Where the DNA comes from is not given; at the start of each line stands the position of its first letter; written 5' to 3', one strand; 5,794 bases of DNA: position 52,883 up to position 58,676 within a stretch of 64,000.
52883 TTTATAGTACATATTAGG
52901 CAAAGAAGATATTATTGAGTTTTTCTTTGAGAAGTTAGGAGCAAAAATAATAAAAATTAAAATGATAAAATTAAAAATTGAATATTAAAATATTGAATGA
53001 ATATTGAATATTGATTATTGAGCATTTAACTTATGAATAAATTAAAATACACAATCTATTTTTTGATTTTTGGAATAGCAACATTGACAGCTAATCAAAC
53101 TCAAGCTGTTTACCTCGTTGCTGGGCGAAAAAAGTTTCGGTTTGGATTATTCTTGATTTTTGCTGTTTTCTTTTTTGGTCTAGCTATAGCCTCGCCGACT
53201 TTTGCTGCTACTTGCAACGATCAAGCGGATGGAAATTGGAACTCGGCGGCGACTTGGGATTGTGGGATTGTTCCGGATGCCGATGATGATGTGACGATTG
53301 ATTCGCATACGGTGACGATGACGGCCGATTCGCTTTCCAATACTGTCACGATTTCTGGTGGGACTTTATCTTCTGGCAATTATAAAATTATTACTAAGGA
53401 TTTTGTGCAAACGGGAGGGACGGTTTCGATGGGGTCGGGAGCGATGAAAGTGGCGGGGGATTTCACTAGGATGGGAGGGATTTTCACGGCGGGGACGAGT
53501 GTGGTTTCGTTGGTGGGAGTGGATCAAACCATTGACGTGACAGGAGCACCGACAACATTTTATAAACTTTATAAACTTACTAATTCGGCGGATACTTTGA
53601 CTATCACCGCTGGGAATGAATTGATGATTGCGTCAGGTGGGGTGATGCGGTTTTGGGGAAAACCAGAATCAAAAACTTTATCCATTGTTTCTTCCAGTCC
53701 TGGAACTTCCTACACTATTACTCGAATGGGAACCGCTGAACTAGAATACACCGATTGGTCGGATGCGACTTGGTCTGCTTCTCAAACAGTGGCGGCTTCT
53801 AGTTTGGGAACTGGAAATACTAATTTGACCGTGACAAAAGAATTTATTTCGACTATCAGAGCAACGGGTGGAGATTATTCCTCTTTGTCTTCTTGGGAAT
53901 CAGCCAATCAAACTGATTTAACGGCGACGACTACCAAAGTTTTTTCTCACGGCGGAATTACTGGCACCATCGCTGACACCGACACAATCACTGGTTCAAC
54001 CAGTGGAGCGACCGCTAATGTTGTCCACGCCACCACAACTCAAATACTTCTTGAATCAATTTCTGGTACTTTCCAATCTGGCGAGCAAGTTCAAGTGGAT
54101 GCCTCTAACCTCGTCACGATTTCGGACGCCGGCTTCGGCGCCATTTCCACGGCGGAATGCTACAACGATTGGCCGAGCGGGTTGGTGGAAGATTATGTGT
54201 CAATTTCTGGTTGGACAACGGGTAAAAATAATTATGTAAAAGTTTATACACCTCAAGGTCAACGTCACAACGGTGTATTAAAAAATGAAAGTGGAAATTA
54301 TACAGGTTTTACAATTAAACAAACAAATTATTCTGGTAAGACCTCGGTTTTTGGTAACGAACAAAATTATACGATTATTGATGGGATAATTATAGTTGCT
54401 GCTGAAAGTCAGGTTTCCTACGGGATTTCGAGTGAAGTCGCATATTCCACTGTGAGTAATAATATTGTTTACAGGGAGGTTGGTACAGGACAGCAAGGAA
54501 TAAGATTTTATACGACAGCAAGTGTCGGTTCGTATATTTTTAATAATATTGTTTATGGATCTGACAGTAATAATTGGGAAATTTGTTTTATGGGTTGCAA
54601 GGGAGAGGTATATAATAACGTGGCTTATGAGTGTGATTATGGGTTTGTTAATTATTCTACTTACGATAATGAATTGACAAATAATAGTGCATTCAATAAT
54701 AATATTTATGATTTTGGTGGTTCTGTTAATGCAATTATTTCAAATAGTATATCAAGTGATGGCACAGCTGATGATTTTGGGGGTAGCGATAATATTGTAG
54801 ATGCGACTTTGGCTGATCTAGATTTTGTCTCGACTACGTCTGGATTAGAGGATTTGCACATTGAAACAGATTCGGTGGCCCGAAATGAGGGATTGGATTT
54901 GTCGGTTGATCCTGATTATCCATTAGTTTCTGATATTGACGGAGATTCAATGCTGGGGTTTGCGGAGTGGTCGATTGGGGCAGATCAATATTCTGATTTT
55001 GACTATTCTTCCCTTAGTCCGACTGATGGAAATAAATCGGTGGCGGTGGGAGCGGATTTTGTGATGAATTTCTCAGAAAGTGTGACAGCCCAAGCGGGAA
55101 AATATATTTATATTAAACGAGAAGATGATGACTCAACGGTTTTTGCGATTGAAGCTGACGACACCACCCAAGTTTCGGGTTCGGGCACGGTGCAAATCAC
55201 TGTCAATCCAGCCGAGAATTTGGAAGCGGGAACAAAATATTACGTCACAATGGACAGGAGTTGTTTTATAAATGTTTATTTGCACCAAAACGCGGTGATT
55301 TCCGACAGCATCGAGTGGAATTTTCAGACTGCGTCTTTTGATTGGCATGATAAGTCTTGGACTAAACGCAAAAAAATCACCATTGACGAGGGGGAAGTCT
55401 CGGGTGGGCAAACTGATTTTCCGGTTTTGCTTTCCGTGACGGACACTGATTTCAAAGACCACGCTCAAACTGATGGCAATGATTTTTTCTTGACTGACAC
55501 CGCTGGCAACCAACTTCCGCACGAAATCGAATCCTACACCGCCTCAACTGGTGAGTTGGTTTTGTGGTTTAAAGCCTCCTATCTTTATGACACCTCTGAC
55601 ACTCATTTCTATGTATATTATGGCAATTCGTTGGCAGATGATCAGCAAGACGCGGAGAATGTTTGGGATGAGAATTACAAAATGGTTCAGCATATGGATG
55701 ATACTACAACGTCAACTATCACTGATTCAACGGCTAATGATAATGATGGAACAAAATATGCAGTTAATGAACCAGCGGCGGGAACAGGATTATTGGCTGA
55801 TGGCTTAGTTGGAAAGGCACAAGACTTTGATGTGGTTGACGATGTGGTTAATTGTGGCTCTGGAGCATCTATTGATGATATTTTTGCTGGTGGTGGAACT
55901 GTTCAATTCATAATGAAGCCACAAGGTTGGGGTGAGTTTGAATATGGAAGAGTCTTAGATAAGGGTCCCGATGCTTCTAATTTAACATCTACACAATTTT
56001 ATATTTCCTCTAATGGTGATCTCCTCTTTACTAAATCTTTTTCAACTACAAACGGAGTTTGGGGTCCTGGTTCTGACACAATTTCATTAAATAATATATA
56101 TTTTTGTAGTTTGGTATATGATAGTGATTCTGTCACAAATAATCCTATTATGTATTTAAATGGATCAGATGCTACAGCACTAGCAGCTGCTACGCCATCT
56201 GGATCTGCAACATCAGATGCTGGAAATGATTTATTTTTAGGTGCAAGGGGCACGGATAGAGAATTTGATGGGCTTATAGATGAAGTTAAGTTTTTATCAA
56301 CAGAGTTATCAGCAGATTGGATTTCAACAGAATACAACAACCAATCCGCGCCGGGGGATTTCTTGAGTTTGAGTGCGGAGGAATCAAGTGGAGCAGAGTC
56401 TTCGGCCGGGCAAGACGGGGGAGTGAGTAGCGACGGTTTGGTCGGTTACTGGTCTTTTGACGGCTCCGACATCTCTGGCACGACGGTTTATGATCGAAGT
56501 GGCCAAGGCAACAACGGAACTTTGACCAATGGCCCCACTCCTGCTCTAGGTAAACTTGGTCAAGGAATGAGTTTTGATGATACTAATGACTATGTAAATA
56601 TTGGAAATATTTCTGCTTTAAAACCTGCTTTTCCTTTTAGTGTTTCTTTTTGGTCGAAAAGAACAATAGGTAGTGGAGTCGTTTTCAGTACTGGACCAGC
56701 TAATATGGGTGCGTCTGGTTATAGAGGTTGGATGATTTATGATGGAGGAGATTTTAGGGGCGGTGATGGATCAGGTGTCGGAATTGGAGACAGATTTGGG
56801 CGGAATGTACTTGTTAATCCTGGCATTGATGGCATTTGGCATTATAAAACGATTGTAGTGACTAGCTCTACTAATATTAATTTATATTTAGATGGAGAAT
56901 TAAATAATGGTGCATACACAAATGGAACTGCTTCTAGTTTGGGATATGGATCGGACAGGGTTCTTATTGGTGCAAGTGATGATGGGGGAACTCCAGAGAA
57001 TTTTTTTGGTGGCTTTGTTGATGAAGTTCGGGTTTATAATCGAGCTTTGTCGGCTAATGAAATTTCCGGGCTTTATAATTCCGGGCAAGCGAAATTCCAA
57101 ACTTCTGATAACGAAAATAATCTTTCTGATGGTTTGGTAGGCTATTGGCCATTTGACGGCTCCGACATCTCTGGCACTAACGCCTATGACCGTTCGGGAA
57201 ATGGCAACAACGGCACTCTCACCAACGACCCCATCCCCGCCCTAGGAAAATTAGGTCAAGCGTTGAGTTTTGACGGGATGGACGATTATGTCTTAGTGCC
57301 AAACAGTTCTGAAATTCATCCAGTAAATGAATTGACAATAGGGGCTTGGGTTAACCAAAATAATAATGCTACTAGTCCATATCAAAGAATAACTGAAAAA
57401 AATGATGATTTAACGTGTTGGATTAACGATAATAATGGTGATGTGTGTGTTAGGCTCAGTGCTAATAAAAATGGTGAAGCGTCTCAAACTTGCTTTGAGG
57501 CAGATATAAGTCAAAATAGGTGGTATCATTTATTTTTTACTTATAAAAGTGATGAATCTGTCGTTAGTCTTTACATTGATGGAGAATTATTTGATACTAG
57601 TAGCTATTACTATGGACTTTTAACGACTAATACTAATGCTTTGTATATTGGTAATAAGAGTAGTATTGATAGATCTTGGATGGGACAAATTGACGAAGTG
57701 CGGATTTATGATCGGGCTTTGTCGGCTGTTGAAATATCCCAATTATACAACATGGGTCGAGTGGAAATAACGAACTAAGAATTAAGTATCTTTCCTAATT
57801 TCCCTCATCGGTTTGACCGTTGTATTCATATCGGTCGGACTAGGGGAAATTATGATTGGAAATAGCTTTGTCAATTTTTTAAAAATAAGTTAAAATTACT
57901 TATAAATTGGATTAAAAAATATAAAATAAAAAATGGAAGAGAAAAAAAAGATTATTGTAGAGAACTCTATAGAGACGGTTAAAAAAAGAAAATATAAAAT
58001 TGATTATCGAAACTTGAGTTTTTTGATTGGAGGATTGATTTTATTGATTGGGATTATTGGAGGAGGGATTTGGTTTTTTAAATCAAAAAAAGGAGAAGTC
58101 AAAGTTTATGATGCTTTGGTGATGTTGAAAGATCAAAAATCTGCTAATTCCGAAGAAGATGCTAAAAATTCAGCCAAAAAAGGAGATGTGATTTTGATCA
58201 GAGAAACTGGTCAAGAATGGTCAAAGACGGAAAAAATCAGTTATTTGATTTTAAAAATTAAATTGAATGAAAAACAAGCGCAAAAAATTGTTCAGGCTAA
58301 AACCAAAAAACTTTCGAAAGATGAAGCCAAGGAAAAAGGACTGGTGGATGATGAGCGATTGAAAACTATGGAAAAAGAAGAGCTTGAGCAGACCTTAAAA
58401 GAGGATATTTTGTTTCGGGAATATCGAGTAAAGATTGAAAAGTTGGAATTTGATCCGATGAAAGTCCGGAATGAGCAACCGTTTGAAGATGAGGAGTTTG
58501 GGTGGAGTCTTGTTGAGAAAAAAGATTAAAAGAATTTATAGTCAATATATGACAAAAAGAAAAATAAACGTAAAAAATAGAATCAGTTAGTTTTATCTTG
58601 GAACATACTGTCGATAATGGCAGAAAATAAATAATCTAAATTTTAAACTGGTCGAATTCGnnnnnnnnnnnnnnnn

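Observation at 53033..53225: Two giant surface-protein genes share a conserved bipartite leader, with 23 identical nucleotides around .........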

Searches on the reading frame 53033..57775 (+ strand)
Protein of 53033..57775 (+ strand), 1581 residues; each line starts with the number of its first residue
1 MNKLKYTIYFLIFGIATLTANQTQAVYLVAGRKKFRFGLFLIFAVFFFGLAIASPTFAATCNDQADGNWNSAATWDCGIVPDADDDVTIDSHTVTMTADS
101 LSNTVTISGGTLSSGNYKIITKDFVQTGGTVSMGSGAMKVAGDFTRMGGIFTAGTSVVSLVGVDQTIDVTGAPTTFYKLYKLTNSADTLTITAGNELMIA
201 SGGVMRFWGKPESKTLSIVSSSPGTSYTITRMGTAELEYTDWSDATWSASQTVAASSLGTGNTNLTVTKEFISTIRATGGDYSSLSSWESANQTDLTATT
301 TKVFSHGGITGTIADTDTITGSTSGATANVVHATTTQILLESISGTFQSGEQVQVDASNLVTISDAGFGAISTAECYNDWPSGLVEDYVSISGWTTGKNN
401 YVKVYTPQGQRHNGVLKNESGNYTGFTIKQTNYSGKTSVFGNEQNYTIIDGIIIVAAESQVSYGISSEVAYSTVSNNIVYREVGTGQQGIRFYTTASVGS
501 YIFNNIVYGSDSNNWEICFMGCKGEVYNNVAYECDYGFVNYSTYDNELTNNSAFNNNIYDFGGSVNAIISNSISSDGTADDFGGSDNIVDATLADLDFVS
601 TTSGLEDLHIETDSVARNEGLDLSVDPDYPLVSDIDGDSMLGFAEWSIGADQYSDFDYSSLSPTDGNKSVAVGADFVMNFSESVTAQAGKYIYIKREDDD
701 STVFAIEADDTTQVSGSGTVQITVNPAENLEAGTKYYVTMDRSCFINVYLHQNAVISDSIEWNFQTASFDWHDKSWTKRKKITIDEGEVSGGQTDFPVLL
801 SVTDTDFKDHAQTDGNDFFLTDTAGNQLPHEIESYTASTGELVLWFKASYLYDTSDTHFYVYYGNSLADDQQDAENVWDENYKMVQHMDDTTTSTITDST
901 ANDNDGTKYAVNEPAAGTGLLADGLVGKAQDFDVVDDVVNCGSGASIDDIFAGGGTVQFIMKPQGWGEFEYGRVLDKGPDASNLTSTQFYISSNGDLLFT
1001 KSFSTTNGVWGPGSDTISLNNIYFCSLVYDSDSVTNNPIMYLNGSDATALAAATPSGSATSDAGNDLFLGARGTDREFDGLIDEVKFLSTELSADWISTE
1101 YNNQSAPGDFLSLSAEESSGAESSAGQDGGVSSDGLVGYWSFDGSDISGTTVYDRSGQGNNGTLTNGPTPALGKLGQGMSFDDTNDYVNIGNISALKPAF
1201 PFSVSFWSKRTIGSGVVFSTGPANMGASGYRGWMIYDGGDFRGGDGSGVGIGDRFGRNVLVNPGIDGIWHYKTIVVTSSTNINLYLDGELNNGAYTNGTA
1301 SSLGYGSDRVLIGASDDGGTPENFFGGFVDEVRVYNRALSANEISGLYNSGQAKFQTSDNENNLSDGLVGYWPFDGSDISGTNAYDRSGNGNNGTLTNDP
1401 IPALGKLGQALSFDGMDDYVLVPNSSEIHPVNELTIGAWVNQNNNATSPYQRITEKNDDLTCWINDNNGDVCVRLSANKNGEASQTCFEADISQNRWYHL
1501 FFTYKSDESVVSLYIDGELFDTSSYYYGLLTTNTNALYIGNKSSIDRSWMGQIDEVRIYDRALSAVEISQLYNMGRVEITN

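Call 12: search_protein_families(library=pfam, proteins=[window:53033-57775:+], max_evalue=0.01)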
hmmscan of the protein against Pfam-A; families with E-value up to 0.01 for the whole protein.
window:53033-57775:+ (1581 aa): 5 families
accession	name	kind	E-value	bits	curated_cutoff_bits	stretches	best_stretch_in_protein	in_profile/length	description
PF13385.13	Laminin_G_3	-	1.2e-52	178.5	27.6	3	1414-1569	1-151/151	Concanavalin A-like lectin/glucanases superfamily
PF13205.12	Big_5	-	3.2e-08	34.7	23.6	1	659-766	8-105/105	Bacterial Ig-like domain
PF10102.14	DUF2341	-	1.1e-07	32.6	23.4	1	814-896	1-76/84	Domain of unknown function (DUF2341)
PF00354.24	Pentaxin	-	5.8e-05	23.3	25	1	1429-1577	22-172/194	Pentaxin family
PF02973.23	Sialidase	-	0.0028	17.6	26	0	1280-1345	117-182/189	Sialidase, N-terminal domain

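Call 13: search_protein_families(library=ncbifam, proteins=[window:53033-57775:+], max_evalue=1)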
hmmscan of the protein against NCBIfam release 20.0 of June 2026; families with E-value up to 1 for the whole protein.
window:53033-57775:+ (1581 aa): 1 family
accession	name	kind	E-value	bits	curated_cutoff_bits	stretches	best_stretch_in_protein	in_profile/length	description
NF052521.1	TafC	equivalog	2.1e-20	73.2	410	3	1365-1574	145-362/373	TafC family fimbrial protein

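Call 41: list_cluster_members(proteins=[window:53033-57775:+, window:60052-63771:+, window:22453-22803:-, window:10536-13175:-, window:57933-58526:+])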
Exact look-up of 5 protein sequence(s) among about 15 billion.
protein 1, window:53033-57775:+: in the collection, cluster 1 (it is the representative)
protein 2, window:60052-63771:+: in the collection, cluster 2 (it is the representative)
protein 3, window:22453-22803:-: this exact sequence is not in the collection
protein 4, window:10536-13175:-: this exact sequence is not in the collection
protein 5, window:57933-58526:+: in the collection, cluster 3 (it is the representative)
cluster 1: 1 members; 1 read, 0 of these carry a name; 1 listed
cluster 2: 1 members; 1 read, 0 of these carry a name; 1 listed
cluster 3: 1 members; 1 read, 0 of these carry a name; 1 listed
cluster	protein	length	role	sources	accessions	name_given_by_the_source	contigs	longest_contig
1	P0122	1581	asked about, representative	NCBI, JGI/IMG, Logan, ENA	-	-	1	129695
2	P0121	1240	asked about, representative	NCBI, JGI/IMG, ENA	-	-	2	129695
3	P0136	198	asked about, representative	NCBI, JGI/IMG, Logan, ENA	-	-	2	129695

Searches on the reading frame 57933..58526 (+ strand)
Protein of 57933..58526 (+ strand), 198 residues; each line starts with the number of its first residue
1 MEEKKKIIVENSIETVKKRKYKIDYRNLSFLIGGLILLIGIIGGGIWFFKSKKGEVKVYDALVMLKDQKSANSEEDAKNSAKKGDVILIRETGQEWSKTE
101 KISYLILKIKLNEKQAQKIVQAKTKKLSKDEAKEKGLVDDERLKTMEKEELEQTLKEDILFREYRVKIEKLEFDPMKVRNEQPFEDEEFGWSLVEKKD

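Call 12: search_protein_families(library=pfam, proteins=[window:57933-58526:+], max_evalue=0.01)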
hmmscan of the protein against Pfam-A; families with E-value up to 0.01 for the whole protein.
window:57933-58526:+ (198 aa): 0 families
